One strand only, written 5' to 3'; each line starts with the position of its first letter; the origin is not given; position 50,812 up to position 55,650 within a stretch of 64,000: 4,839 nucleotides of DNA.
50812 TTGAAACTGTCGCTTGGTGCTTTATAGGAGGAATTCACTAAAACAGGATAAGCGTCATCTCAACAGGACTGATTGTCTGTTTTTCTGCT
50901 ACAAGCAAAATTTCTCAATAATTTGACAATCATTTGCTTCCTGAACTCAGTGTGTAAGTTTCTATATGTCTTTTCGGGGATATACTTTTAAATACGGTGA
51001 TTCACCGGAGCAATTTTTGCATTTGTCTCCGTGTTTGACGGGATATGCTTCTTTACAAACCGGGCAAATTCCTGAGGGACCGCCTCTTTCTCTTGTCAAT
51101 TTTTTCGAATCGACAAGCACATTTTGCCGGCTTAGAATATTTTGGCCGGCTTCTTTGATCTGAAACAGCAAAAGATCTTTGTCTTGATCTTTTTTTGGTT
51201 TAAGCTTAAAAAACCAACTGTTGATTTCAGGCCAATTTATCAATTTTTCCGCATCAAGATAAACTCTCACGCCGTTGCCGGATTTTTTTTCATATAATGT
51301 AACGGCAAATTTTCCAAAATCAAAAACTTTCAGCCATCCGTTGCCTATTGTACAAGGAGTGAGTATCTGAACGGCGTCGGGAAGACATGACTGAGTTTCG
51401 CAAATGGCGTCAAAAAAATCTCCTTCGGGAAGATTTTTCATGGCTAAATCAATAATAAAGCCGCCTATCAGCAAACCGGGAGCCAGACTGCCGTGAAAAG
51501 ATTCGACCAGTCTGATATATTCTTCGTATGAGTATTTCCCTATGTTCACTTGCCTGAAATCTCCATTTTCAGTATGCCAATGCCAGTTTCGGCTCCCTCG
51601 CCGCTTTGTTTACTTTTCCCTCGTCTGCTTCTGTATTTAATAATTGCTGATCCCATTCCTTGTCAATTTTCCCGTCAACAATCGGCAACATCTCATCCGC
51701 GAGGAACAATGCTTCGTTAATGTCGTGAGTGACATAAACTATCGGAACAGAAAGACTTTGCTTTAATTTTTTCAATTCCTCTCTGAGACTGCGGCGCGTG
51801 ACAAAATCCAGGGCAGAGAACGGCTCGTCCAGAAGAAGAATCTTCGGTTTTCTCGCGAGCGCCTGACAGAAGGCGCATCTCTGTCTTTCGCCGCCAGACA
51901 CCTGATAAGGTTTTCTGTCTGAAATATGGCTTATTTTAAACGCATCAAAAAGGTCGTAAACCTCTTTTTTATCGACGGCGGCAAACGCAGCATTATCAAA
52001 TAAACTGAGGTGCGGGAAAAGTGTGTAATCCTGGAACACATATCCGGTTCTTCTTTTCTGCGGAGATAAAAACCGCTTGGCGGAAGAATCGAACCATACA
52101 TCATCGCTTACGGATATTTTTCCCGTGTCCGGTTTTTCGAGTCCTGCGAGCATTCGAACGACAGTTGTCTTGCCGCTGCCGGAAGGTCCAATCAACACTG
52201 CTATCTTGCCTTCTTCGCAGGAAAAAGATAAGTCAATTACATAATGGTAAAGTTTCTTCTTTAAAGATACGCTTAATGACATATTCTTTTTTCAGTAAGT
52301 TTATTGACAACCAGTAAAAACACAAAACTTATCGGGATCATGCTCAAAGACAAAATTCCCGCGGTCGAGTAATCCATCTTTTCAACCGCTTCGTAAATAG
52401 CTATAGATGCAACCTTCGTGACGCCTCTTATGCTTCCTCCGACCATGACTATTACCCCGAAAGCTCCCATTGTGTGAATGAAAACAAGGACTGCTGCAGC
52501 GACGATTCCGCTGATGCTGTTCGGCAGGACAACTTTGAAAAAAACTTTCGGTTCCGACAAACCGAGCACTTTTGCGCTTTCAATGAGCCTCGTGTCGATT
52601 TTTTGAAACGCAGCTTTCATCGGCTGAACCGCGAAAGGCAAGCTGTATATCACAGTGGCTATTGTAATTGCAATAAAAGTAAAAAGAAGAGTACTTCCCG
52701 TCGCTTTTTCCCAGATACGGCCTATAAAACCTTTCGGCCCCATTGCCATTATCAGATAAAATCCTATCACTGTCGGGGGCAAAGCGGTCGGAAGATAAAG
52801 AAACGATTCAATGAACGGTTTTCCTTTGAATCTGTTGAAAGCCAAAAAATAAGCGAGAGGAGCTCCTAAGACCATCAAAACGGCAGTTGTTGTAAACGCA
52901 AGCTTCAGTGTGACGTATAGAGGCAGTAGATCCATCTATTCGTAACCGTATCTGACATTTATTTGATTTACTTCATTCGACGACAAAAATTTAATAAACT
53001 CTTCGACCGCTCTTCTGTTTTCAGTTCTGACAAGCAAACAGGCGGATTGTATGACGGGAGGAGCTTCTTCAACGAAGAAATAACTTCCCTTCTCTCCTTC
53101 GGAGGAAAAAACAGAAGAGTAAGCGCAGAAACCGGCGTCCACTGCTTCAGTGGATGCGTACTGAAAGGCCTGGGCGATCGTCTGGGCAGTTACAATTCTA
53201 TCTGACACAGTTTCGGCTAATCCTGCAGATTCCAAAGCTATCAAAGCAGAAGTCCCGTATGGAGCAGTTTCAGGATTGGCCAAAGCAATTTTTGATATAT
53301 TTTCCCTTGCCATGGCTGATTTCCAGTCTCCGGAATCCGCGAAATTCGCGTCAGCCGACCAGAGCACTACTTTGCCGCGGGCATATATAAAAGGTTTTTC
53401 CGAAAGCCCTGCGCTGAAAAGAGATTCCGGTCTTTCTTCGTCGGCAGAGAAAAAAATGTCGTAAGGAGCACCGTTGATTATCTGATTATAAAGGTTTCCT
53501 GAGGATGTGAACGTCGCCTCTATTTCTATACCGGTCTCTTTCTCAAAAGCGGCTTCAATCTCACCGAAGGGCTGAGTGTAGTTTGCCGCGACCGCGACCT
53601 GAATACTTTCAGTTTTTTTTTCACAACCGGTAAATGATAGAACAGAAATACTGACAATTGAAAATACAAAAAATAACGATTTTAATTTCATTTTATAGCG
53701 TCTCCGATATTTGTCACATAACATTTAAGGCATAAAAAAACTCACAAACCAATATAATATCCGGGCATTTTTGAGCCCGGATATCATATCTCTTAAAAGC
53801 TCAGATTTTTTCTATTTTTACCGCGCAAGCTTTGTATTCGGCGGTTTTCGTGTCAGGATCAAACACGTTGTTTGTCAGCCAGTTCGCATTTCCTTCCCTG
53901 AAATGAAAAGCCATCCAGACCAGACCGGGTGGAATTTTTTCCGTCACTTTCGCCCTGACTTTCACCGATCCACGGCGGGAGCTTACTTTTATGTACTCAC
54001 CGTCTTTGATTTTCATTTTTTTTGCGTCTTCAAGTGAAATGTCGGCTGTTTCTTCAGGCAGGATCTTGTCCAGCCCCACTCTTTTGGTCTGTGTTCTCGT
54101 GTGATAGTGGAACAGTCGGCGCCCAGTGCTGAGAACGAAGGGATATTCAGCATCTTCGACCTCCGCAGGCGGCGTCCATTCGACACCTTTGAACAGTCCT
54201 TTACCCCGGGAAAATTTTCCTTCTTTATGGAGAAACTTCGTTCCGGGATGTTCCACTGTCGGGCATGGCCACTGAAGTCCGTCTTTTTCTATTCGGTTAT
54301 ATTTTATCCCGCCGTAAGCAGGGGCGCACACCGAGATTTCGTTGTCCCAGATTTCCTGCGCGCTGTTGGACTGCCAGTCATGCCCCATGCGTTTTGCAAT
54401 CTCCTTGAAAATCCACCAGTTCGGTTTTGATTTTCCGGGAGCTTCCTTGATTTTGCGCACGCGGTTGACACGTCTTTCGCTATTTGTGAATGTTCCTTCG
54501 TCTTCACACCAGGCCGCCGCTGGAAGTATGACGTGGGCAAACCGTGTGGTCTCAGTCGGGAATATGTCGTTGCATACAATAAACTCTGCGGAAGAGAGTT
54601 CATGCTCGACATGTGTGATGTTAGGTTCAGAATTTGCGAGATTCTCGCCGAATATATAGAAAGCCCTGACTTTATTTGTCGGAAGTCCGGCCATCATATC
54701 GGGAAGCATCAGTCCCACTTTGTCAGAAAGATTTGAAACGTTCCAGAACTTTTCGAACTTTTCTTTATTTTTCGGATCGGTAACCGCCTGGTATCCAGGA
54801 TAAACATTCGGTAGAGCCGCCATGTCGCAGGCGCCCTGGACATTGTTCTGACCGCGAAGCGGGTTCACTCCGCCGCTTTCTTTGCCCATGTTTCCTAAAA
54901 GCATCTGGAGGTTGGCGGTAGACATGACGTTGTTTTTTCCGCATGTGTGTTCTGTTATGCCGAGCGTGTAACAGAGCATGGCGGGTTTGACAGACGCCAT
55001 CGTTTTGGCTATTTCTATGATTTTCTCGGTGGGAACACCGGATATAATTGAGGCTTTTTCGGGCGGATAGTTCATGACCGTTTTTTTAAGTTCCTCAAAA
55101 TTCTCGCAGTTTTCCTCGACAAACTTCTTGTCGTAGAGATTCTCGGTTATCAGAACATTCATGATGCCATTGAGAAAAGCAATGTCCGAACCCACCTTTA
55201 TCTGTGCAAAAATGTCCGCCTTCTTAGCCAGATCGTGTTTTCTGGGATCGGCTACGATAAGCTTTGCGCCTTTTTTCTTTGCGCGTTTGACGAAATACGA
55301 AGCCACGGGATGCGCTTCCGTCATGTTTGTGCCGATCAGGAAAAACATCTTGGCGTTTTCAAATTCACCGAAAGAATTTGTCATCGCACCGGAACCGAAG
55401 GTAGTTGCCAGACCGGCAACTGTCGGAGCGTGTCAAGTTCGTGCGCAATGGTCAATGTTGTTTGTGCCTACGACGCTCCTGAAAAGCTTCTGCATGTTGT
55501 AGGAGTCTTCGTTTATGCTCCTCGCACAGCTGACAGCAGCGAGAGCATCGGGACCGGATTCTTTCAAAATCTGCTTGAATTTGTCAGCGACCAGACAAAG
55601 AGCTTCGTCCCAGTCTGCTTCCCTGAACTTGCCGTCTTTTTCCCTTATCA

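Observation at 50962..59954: Contiguous metal-handling island: FmdE, Tup/Mod ABC importer, Sec-FdhAB and two tandem DUF364 putative chelation proteins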

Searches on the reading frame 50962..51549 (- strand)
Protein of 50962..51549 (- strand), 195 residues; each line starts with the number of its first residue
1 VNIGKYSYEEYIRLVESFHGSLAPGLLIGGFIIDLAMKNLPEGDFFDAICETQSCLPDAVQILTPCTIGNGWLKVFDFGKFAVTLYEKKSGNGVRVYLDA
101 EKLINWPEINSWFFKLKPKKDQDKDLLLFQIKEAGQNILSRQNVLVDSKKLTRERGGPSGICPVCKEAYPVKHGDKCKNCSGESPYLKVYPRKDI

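Call 3: search_protein_families(library=pfam, proteins=[window:50962-51549:-], max_evalue=0.01)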
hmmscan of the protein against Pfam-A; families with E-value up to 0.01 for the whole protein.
window:50962-51549:- (195 aa): 2 families
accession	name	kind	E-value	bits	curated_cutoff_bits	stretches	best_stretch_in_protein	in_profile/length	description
PF02663.19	FmdE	-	2.9e-38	131.4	22.9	1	18-142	1-127/133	FmdE, Molybdenum formylmethanofuran dehydrogenase operon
PF23475.1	zf-Tbcl_FmdE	-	6e-13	48.5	23.2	1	157-186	5-34/35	FmdE treble clef zinc finger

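Call 4: search_protein_families(library=ncbifam, proteins=[window:50962-51549:-], max_evalue=0.01)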
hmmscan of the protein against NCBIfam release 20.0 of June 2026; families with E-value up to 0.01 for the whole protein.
window:50962-51549:- (195 aa): 0 families

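Call 63: search_solved_structures(query=window:50962-51549:-, max_evalue=0.01, show_alignments=1)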
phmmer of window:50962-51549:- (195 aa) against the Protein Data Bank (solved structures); distinct sequences matched with E-value up to 0.01: 2.
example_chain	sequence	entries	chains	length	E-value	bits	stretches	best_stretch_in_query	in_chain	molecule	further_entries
3d00_A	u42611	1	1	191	3.7e-71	242.3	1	2-187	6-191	Tungsten formylmethanofuran dehydrogenase subunit E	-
2glz_A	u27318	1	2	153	0.00091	22.2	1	13-76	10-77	similar to Formylmethanofuran dehydrogenase subunit E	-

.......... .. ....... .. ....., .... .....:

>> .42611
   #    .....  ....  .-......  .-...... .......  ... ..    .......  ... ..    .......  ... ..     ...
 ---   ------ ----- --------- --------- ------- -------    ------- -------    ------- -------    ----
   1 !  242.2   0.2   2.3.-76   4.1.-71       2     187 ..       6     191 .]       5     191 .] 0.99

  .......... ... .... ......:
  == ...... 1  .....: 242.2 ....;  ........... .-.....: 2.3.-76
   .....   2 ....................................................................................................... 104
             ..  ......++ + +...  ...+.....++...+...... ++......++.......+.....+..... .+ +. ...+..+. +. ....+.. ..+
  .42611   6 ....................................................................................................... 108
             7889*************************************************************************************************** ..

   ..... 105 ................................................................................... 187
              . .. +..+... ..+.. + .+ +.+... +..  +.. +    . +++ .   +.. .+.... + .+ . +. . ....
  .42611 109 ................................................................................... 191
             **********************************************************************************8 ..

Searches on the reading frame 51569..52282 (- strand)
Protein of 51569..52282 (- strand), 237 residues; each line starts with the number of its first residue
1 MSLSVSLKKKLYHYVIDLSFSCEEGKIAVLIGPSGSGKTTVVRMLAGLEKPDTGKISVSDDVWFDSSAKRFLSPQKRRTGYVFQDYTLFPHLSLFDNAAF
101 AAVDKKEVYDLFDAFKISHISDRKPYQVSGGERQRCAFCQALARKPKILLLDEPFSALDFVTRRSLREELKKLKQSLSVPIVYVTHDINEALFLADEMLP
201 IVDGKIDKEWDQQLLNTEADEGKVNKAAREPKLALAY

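Call 3: search_protein_families(library=pfam, proteins=[window:51569-52282:-], max_evalue=0.01)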
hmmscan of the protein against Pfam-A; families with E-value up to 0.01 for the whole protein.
window:51569-52282:- (237 aa): 12 families
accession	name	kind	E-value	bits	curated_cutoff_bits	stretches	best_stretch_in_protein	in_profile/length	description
PF00005.33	ABC_tran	-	3.4e-34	118.8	25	1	17-155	3-136/137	ABC transporter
PF13304.12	AAA_21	-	2.7e-12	47.8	27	2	115-188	225-300/304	AAA domain, putative AbiEii toxin, Type IV TA system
PF00004.35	AAA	-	5.4e-05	24.1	21.2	1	29-71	2-46/131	ATPase family associated with various cellular activities (AAA)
PF13671.12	AAA_33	-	5.6e-05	23.9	27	1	29-73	3-40/143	AAA domain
PF02463.25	SMC_N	-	0.00013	22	40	0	103-186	118-199/220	RecF/RecN/SMC N terminal domain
PF13401.12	AAA_22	-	0.00015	22.5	27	1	25-53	5-36/130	AAA domain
PF05621.17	TniB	-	0.00015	21.7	22.4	0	144-185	118-161/189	Bacterial TniB protein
PF03193.22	RsgA_GTPase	-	0.00017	21.9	30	1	21-60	103-141/174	RsgA GTPase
PF20720.3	nSTAND3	-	0.0019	18.4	27.2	1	23-46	15-38/155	Novel STAND NTPase 3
PF13191.12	AAA_16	-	0.0024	18.8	32.6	1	26-51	25-51/167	AAA ATPase domain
PF13521.12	AAA_28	-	0.0059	17.3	27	0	29-48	3-22/164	AAA domain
PF03215.21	Rad17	-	0.0062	16.9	23.8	0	25-47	45-67/186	Rad17 P-loop domain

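Call 4: search_protein_families(library=ncbifam, proteins=[window:51569-52282:-], max_evalue=0.01)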
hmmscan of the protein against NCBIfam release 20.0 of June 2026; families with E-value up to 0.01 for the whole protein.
window:51569-52282:- (237 aa): 191 families (the best 25 are shown)
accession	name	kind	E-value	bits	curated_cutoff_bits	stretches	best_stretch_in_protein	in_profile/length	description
TIGR02142.1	modC_ABC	equivalog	1.7e-56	192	285.05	1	3-209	1-213/353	molybdenum ABC transporter ATP-binding protein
TIGR00968.1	3a0106s01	subfamily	5.1e-53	180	342.75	1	15-208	16-211/237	sulfate ABC transporter ATP-binding protein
NF006987.0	PRK09452.1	equivalog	9.2e-53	179.3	482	1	15-209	33-229/378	spermidine/putrescine ABC transporter ATP-binding protein PotA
NF008355.0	PRK11144.1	equivalog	1.8e-52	178.5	434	1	3-207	2-208/353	molybdenum ABC transporter ATP-binding protein ModC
NF040933.2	ABC_arch_GlcV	equivalog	3.4e-52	177.5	450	1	10-208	17-222/357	glucose ABC transporter ATP-binding protein GlcV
TIGR03265.1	PhnT2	equivalog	2e-50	172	457.7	1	13-207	18-214/353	putative 2-aminoethylphosphonate ABC transporter ATP-binding protein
NF040840.2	tungstate_WtpC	equivalog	2.5e-50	171.7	440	1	15-207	16-210/347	tungstate ABC transporter ATP-binding protein WtpC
TIGR01187.1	potA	subfamily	3.6e-49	167.6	355.6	1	30-209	1-182/325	polyamine ABC transporter ATP-binding protein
TIGR03258.1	PhnT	equivalog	2.2e-48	165.1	499.15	1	15-217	24-229/359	2-aminoethylphosphonate ABC transport system ATP-binding subunit PhnT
NF008653.0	PRK11650.1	subfamily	8.4e-48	163.2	432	1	13-207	18-214/357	sn-glycerol-3-phosphate ABC transporter ATP-binding protein UgpC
NF043075.1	MMSYN1_0197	equivalog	1.2e-47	162.6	550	1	17-208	20-213/341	spermidine/putrescine ABC transporter ATP-binding protein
NF008105.0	PRK10851.1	equivalog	2.9e-47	161.1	502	1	15-208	18-217/362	sulfate/thiosulfate ABC transporter ATP-binding protein CysA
TIGR01186.1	proV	subfamily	5.2e-46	157.4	326.6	1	15-206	9-208/363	betaine/proline/choline family ABC transporter ATP-binding protein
NF008513.0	PRK11432.1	equivalog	1.3e-45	155.8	496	1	15-209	21-218/351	ferric ABC transporter ATP-binding protein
NF008233.0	PRK11000.1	equivalog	6.7e-44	150.2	568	1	17-206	21-212/369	maltose/maltodextrin ABC transporter ATP-binding protein MalK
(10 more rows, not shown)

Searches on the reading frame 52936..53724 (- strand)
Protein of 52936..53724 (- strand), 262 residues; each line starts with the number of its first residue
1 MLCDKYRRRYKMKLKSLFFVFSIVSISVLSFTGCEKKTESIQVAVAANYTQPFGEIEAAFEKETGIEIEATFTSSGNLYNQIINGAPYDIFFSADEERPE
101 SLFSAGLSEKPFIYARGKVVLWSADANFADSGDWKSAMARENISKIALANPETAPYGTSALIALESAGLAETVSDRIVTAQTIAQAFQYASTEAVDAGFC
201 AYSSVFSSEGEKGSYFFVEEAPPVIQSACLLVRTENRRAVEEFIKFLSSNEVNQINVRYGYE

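Call 3: search_protein_families(library=pfam, proteins=[window:52936-53724:-], max_evalue=0.01)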
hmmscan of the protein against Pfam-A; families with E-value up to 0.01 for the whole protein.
window:52936-53724:- (262 aa): 2 families
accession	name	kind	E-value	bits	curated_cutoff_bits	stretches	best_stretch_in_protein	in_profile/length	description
PF13531.11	SBP_bac_11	-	7.2e-51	173.6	25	1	41-262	1-227/227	Bacterial extracellular solute-binding protein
PF01547.30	SBP_bac_1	-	6.5e-11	43.2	26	1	56-253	14-306/307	Bacterial extracellular solute-binding protein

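Call 4: search_protein_families(library=ncbifam, proteins=[window:52936-53724:-], max_evalue=0.01)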
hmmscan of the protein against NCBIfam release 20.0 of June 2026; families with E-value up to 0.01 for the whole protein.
window:52936-53724:- (262 aa): 10 families
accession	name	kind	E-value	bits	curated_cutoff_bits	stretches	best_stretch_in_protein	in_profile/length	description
TIGR01256.1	modA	equivalog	3.7e-52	177.4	62.5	1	46-260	1-217/217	molybdate ABC transporter substrate-binding protein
NF007958.0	PRK10677.1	equivalog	3.3e-19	68.9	253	1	29-261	16-253/256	molybdate ABC transporter substrate-binding protein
NF002918.0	PRK03537.1-4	equivalog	4.5e-13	49.1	288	1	36-161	3-127/246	molybdate ABC transporter substrate-binding protein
NF002917.0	PRK03537.1-3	equivalog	4.9e-10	39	264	1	23-172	8-155/267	molybdate ABC transporter substrate-binding protein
NF002916.0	PRK03537.1-2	equivalog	1.8e-09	37.5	359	1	41-140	5-104/244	molybdate ABC transporter substrate-binding protein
NF002919.0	PRK03537.1-6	equivalog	7.9e-08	32.1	482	1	35-167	25-159/275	molybdate ABC transporter substrate-binding protein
NF002920.0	PRK03537.2-1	equivalog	1e-06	28.1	470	1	15-119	2-109/314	molybdate ABC transporter substrate-binding protein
TIGR03730.1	tungstate_WtpA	equivalog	1.1e-06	28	242.75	1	41-182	3-152/275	tungstate ABC transporter substrate-binding protein WtpA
NF003196.0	PRK04168.1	equivalog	1.1e-06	27.8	355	1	20-170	9-168/338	tungstate ABC transporter substrate-binding protein WtpA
NF002915.0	PRK03537.1-1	equivalog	0.0015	18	383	1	70-157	26-112/236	molybdate ABC transporter substrate-binding protein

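Call 64: search_solved_structures(query=window:52936-53724:-, max_evalue=0.00001)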
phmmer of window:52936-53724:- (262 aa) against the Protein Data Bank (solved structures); distinct sequences matched with E-value up to 0.00001: 15.
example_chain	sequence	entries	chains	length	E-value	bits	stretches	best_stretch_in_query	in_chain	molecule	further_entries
7t4z_A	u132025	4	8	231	2.5e-37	132.1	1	38-262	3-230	Molybdate-binding periplasmic protein | Molybdate-binding periplasmic protein ModA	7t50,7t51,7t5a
1atg_A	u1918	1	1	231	3.4e-32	115.3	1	41-250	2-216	PERIPLASMIC MOLYBDATE-BINDING PROTEIN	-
9wgd_A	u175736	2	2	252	1.9e-29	106.4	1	38-261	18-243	Molybdenum ABC transporter, periplasmic molybdate-binding protein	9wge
4xxu_A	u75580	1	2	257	1.3e-16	64.3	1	40-261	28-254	Molybdate-binding periplasmic protein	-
3r26_A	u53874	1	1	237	1.6e-16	64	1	40-261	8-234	Molybdate-binding periplasmic protein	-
1amf_A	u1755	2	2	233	1.9e-16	63.8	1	41-261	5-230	MOLYBDATE TRANSPORT PROTEIN MODA | MODA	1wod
3axf_A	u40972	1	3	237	3.7e-16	62.8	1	40-261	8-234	Molybdate-binding periplasmic protein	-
8k8k_A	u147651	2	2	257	7.5e-16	61.8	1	40-261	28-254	Molybdate transporter periplasmic protein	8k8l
7tav_A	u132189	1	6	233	6.1e-15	58.9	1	37-261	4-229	Molybdate ABC transporter substrate-binding protein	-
4kd5_C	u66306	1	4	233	5.8e-14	55.6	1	41-261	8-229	ABC-type transport system, molybdenum-specific extracellular solute-binding protein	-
8zj6_A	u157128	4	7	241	7.4e-12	48.8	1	38-261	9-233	Molybdate ABC transporter substrate-binding protein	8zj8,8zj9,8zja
3gzg_A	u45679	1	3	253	9.5e-12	48.4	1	38-261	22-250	Molybdate-binding periplasmic protein; permease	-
2h5y_A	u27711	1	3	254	1.2e-11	48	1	37-261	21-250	Molybdate-binding periplasmic protein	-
6nio_A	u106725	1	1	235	1e-10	45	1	39-261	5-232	Molybdate ABC transporter substrate-binding protein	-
4rxl_A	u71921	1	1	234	6.7e-10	42.4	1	39-262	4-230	Molybdenum ABC transporter, periplasmic molybdenum-binding protein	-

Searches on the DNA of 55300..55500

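Call 83: search_rna_families(source=window, start=55300, end=55500, threshold=evalue, max_evalue=0.01, show_alignments=1)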
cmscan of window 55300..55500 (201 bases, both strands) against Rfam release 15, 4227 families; matches with E-value up to 0.01: 1.
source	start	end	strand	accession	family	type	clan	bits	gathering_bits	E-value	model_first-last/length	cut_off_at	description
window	55380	55438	-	RF01989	SECIS_3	Cis-reg;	-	43.1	63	5.3e-09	1-59/59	no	Selenocysteine insertion sequence 3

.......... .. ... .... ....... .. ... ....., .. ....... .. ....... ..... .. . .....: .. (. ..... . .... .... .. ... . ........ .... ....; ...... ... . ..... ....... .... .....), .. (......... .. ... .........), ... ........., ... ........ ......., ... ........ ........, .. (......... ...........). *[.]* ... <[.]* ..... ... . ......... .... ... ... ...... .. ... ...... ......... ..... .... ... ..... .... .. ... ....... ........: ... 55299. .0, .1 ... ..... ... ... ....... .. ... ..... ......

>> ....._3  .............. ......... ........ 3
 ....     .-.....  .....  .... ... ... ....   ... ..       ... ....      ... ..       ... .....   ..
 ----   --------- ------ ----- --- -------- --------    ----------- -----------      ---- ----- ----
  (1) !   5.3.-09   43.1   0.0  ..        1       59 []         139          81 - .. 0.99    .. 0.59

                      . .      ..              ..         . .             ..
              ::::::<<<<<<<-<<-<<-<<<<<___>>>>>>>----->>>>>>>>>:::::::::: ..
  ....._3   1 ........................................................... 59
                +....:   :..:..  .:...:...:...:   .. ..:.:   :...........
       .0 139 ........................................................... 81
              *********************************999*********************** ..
